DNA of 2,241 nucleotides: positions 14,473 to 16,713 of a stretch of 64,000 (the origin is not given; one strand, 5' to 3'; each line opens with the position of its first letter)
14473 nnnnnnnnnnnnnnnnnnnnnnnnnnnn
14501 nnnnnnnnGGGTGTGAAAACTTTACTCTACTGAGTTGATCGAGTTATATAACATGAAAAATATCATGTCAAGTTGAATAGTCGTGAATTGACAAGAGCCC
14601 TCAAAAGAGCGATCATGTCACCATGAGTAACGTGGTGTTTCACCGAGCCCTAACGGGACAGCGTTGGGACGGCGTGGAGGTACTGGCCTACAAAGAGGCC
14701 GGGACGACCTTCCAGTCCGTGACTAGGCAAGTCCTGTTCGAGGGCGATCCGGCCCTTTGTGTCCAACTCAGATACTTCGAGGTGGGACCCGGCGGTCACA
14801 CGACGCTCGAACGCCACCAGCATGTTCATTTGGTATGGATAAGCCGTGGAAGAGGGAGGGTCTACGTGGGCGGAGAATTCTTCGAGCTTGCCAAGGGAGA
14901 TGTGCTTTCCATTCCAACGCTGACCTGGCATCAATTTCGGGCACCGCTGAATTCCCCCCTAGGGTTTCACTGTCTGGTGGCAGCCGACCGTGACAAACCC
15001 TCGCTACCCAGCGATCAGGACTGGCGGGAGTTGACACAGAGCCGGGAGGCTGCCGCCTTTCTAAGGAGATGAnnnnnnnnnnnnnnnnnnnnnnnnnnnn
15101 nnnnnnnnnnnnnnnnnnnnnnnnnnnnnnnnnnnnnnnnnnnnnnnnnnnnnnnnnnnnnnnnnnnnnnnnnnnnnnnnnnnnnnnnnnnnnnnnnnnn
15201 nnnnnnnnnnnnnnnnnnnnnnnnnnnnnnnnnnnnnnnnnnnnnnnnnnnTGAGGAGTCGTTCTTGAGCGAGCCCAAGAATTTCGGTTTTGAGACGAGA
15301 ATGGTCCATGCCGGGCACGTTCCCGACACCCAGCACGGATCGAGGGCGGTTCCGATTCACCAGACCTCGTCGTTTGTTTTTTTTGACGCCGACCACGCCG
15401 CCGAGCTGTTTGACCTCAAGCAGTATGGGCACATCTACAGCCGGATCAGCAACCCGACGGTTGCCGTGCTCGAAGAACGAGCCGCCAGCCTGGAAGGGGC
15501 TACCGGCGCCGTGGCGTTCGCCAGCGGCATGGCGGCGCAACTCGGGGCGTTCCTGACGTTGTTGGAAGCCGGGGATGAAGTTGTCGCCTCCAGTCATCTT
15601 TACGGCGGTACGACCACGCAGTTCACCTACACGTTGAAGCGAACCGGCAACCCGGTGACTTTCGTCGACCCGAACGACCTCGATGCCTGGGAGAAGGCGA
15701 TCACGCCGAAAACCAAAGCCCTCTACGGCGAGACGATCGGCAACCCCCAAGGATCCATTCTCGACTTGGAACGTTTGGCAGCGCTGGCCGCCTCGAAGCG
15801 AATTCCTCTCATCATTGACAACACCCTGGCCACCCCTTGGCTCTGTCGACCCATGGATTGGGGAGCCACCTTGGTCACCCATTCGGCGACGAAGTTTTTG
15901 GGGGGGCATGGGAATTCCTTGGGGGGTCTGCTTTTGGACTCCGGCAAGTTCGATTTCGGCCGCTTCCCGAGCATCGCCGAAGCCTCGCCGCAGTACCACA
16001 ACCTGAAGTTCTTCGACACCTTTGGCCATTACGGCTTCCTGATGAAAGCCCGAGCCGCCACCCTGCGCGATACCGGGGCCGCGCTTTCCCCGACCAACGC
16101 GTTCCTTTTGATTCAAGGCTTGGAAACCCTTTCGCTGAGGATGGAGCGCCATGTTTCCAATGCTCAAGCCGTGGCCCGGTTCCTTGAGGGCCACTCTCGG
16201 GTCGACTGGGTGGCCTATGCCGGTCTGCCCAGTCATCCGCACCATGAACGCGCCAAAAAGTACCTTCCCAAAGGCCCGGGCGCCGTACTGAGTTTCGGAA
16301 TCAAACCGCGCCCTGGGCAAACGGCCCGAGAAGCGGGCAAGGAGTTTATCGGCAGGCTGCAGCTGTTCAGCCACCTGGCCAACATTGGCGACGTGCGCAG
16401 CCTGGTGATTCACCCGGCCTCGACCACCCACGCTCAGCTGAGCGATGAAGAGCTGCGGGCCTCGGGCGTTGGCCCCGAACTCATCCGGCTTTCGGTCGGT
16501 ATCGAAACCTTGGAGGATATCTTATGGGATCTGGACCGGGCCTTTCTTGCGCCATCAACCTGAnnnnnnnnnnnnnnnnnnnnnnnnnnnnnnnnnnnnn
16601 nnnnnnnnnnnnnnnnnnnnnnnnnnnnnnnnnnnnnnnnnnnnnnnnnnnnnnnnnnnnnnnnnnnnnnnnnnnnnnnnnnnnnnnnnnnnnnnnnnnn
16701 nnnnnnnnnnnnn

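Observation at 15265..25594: Three paralogous O-acetylhomoserine sulfhydrylase (metY-family) genes within 10 kb, interleaved with the nitrogenase-like genes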

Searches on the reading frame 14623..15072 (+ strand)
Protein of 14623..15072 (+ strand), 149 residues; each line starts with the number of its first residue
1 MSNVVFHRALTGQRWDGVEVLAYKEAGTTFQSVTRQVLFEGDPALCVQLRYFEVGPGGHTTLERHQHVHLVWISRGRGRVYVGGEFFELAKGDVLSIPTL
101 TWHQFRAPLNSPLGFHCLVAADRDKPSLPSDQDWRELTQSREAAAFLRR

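Call 3: search_protein_families(library=ncbifam, proteins=[window:14623-15072:+])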
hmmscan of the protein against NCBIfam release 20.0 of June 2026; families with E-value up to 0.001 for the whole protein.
window:14623-15072:+ (149 aa): 1 family
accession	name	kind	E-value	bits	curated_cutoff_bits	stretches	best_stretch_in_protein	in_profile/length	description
NF049978.1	AminoSalDhMabB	equivalog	1.9e-05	24.3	650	1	55-108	257-310/351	5-aminosalicylate 1,2-dioxygenase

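Call 4: search_protein_families(library=pfam, proteins=[window:14623-15072:+])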
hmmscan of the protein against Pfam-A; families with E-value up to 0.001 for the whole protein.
window:14623-15072:+ (149 aa): 2 families
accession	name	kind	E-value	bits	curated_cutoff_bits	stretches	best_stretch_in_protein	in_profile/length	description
PF07883.17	Cupin_2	-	2.8e-11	43.4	27.2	1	51-115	2-66/70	Cupin domain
PF02311.25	AraC_binding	-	2.3e-05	24.6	21.1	1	56-117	12-73/135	AraC-like ligand binding domain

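Call 51: search_solved_structures(query=window:14623-15072:+, max_evalue=0.01)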
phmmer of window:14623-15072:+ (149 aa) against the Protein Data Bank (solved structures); distinct sequences matched with E-value up to 0.01: 13.
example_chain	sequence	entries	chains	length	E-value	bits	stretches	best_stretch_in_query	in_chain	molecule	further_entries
3jzv_A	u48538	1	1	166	1.5e-43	151.5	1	12-147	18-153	uncharacterized protein Rru_A2000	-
3kgz_A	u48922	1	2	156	1.9e-39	138.2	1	13-148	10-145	Cupin 2 conserved barrel domain protein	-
3ibm_A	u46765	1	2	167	1.7e-27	99.4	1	13-137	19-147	Cupin 2, conserved barrel domain protein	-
3bu7_A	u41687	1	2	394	1.1e-07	35.1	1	41-105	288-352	Gentisate 1,2-dioxygenase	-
6a54_A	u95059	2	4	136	2.6e-05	27.3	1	39-123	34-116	Novel protein with potential Cupin domain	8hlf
6a55_A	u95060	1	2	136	2.9e-05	27.2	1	39-124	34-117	Novel protein with potential Cupin domain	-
6a53_A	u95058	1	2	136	3.5e-05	26.9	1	39-123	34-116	Novel protein with potential Cupin domain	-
5tfz_A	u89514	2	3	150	3.9e-05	26.8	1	39-123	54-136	dimethylsulfoniopropionate lyase DddK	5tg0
2d40_A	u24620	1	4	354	0.00033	23.7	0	54-113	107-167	putative gentisate 1,2-dioxygenase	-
8ch4_A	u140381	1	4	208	0.00051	23.2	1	54-108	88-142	5-nitrosalicylic acid 1,2-dioxygenase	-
3cew_A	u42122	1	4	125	0.00055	23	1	49-119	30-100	Uncharacterized cupin protein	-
1y3t_A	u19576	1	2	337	0.0041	20.2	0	55-107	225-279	Hypothetical protein yxaG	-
2h0v_A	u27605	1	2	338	0.0042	20.2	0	55-107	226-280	Quercetin 2,3-dioxygenase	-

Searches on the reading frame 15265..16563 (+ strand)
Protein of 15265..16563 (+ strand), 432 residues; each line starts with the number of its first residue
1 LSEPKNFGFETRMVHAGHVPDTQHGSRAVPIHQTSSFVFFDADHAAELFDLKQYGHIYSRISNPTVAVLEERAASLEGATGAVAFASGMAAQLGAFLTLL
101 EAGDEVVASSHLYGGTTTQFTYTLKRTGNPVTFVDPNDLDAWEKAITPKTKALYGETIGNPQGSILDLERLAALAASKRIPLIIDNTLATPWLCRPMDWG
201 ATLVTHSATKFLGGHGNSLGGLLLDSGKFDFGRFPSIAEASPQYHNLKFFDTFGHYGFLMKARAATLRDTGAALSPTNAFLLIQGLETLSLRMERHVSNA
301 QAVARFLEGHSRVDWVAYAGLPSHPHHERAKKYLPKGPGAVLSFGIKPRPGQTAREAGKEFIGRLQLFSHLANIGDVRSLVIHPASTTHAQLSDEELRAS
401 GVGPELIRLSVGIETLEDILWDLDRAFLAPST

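Call 3: search_protein_families(library=ncbifam, proteins=[window:15265-16563:+])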
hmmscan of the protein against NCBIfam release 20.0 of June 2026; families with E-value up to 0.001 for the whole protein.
window:15265-16563:+ (432 aa): 49 families (the best 25 are shown)
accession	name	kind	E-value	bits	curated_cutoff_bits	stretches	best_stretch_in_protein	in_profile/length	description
TIGR01326.1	OAH_OAS_sulfhy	subfamily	9.4e-176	584.6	495.1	1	9-427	2-417/418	O-acetylhomoserine aminocarboxypropyltransferase/cysteine synthase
NF006096.0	PRK08248.1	equivalog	1.5e-173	577.4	726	1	1-427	1-425/431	homocysteine synthase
NF005872.0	PRK07812.1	equivalog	1.8e-173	577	703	1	5-429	13-434/439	bifunctional o-acetylhomoserine/o-acetylserine sulfhydrylase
NF006004.0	PRK08134.1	equivalog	1.8e-172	573.9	636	1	1-428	1-426/433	O-acetylhomoserine aminocarboxypropyltransferase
NF004650.0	PRK05994.1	equivalog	5.6e-167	555.9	667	1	5-427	4-424/427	O-acetylhomoserine aminocarboxypropyltransferase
NF004757.0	PRK06084.1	equivalog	1.5e-147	491.9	790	1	9-429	3-422/425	bifunctional O-acetylhomoserine aminocarboxypropyltransferase/cysteine synthase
NF004125.0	PRK05613.1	equivalog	4.1e-142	473.7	765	1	3-428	8-435/437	O-acetylhomoserine/O-acetylserine sulfhydrylase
NF005215.0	PRK06702.1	equivalog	1e-113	380.5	709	1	7-428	5-423/432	bifunctional O-acetylhomoserine aminocarboxypropyltransferase/cysteine synthase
NF006003.0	PRK08133.1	equivalog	1.9e-111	372.6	522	2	3-228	6-230/396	O-succinylhomoserine sulfhydrylase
NF005695.0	PRK07503.1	equivalog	3.7e-107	358.5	666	2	5-224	6-225/403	methionine gamma-lyase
TIGR01325.1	O_suc_HS_sulf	equivalog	6.2e-106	354.2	510.05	2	11-227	2-217/380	O-succinylhomoserine sulfhydrylase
TIGR01328.1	met_gam_lyase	equivalog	1.4e-103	346.8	549.7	2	8-224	3-219/391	methionine gamma-lyase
NF004876.0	PRK06234.1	subfamily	1.5e-102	343.6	666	2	3-226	3-228/400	methionine gamma-lyase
NF004609.0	PRK05939.1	equivalog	5.7e-102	341.7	555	1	6-427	3-408/412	cystathionine gamma-synthase family protein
NF006097.0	PRK08249.1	equivalog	2.1e-88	296.4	600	2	5-226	7-228/402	cystathionine gamma-synthase family protein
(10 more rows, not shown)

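Call 4: search_protein_families(library=pfam, proteins=[window:15265-16563:+])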
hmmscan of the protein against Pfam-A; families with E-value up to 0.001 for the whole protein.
window:15265-16563:+ (432 aa): 4 families
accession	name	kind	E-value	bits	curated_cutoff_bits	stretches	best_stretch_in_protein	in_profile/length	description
PF01053.26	Cys_Met_Meta_PP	-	1.5e-126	422.5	27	1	10-427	1-380/381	Cys/Met metabolism PLP-dependent enzyme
PF00155.27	Aminotran_1_2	-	2.9e-09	37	19.7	1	66-186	44-186/361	Aminotransferase class I and II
PF01041.23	DegT_DnrJ_EryC1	-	9.6e-08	32.1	19.8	1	63-187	23-147/360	DegT/DnrJ/EryC1/StrS aminotransferase family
PF01212.27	Beta_elim_lyase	-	0.00098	19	27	0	63-157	31-128/288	Beta-eliminating lyase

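Call 23: find_homologous_proteins(query=window:15265-16563:+, max_evalue=1e-50)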
Query window:15265-16563:+ (432 aa): 7999 proteins with E <= 1e-50 among 8000 candidates; the best 120 are listed.
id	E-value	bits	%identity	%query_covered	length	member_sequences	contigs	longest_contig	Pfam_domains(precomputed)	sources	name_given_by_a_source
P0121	2.5e-268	908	92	100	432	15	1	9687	PF00155.28,PF01053.27,PF01041.24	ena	-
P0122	3.4e-268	907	92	100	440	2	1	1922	PF00155.28,PF01053.27,PF01041.24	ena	-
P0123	2.2e-259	878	90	99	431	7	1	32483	PF00155.28,PF01053.27,PF01041.24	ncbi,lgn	-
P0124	3.5e-245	831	93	91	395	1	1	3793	PF00155.28,PF01053.27,PF01041.24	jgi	-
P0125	2.7e-241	819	82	100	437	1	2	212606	PF00155.28,PF01053.27,PF01041.24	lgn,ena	-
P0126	4.3e-240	815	83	99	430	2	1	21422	PF00155.28,PF01212.28,PF01053.27,PF01041.24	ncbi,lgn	-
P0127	9.4e-238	807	81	100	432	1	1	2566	PF00155.28,PF01212.28,PF01053.27,PF01041.24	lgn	-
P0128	3.8e-237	805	80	99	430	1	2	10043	PF00155.28,PF01053.27,PF01041.24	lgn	-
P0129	1.0e-236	804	82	100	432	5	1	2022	PF00155.28,PF01212.28,PF01053.27,PF01041.24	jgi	jgi:O-acetylhomoserine (thiol)-lyase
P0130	2.0e-236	803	80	99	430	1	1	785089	PF00155.28,PF01053.27,PF01041.24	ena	-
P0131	2.7e-235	799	80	99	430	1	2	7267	PF00155.28,PF01053.27,PF01041.24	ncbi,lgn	-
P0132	3.7e-235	798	79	99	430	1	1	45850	PF00155.28,PF01053.27,PF01041.24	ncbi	-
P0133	7.6e-235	797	81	100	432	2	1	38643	PF00155.28,PF01053.27,PF01041.24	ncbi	-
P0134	4.4e-234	795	80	99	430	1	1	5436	PF00155.28,PF01053.27,PF01041.24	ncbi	-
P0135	2.1e-232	789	81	97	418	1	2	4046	PF00155.28,PF01053.27,PF01041.24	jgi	jgi:O-acetylhomoserine (thiol)-lyase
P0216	2.2e-213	727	73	99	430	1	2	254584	PF00155.28,PF01212.28,PF01053.27,PF01041.24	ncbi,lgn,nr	ncbi:MAG: O-acetylhomoserine aminocarboxypropyltransferase/cysteine synthase family protein [Syntrop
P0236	4.3e-209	713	74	100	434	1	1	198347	PF00155.28,PF00266.26,PF01053.27,PF01041.24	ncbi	ncbi:MAG: O-acetylhomoserine aminocarboxypropyltransferase/cysteine synthase family protein [Opituta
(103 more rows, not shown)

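Call 46: find_encoding_contigs(protein=P0130, flank=10000, max_places=1)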
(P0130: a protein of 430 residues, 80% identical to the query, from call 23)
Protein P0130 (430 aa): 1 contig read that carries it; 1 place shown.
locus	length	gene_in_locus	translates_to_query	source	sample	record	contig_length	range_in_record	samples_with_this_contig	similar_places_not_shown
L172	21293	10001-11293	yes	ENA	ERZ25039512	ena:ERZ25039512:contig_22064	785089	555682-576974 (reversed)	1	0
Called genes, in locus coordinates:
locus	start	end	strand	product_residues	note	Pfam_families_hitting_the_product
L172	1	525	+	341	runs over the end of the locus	PF14238:DUF4340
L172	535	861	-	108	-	PF00248:Aldo_ket_red (weak)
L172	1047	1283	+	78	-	-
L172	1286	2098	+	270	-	PF03437:BtpA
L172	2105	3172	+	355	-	PF02073:Peptidase_M29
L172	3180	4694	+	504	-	PF00370:FGGY_N, PF02782:FGGY_C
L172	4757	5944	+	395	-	PF00364:Biotin_lipoyl, PF02817:E3_binding, PF00198:2-oxoacid_dh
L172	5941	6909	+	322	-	PF00676:E1_dh, PF02775:TPP_enzyme_C, PF13292:DXP_synthase_N (weak)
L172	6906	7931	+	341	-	PF02779:Transket_pyr, PF02780:Transketolase_C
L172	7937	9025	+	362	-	PF01208:URO-D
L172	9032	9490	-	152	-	-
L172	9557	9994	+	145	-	PF02311:AraC_binding (weak), PF07883:Cupin_2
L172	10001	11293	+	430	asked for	PF01053:Cys_Met_Meta_PP, PF00155:Aminotran_1_2, PF01041:DegT_DnrJ_EryC1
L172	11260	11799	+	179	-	PF13380:CoA_binding_2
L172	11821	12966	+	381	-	PF00016:RuBisCO_large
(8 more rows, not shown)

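Call 47: find_encoding_contigs(protein=P0216, flank=10000, max_places=1)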
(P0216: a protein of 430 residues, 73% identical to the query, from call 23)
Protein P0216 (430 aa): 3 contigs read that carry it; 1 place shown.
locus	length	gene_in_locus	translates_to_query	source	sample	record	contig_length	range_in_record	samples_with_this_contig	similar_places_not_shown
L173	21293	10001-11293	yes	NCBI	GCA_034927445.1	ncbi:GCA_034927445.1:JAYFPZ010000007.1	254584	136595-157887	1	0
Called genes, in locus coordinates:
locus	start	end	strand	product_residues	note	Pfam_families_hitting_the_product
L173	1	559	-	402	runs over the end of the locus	PF00480:ROK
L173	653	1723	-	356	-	PF02463:SMC_N (weak), PF00005:ABC_tran, PF13304:AAA_21 (weak), PF17850:CysA_C_terminal, PF12857:TOBE_3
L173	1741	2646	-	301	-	PF00528:BPD_transp_1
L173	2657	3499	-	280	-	PF00528:BPD_transp_1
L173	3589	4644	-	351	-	PF13531:SBP_bac_11, PF01547:SBP_bac_1, PF13343:SBP_bac_6 (weak)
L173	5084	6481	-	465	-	PF00672:HAMP (weak), PF00512:HisKA, PF02518:HATPase_c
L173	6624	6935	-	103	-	PF11666:DUF2933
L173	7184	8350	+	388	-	PF22025:ThiI_fer, PF02926:THUMP, PF02568:ThiI, PF06508:QueC (faint)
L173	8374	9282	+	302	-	PF00266:Aminotran_5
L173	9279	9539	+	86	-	-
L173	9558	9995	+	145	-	PF02311:AraC_binding (weak), PF07883:Cupin_2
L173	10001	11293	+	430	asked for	PF01053:Cys_Met_Meta_PP, PF00155:Aminotran_1_2 (weak), PF01041:DegT_DnrJ_EryC1, PF01212:Beta_elim_lyase (faint)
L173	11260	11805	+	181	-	PF13380:CoA_binding_2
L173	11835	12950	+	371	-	PF00016:RuBisCO_large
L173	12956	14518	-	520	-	PF03109:ABC1, PF06176:WaaY (faint), PF27536:UbiB_helical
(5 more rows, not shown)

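Call 48: find_encoding_contigs(protein=P0236, flank=10000, max_places=1)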
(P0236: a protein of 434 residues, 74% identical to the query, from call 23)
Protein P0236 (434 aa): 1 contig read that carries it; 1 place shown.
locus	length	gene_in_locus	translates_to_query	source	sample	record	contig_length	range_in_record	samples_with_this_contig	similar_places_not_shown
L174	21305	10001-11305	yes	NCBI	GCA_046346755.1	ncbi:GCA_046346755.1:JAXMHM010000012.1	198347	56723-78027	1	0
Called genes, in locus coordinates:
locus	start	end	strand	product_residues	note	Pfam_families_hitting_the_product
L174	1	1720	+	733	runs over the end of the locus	-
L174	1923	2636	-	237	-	PF03767:Acid_phosphat_B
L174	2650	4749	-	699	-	PF00521:DNA_topoisoIV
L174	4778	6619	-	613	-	PF02518:HATPase_c (weak), PF00204:DNA_gyraseB, PF01751:Toprim, PF00986:DNA_gyraseB_C (weak)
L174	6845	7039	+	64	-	PF01084:Ribosomal_S18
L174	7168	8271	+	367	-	PF01008:IF-2B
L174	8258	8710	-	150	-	PF02311:AraC_binding (weak), PF07883:Cupin_2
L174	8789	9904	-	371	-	PF00016:RuBisCO_large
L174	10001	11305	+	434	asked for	PF01053:Cys_Met_Meta_PP, PF00155:Aminotran_1_2, PF00266:Aminotran_5 (weak), PF01041:DegT_DnrJ_EryC1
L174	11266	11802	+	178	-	PF13380:CoA_binding_2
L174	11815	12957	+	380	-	PF01053:Cys_Met_Meta_PP, PF00155:Aminotran_1_2 (faint), PF00266:Aminotran_5 (weak)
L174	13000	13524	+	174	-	PF12098:DUF3574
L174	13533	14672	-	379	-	PF22660:RS_preATP-grasp-like, PF02786:CPSase_L_D2 (weak), PF02222:ATP-grasp, PF07478:Dala_Dala_lig_C, PF17769:PurK_C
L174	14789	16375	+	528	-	PF13489:Methyltransf_23, PF02390:Methyltransf_4 (faint), PF08241:Methyltransf_11, PF08242:Methyltransf_12, PF13649:Methyltransf_25, PF13847:Methyltransf_31, PF10119:MethyTransf_Reg, PF21782:WHD_PKMT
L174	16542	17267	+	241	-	PF00072:Response_reg, PF00196:GerE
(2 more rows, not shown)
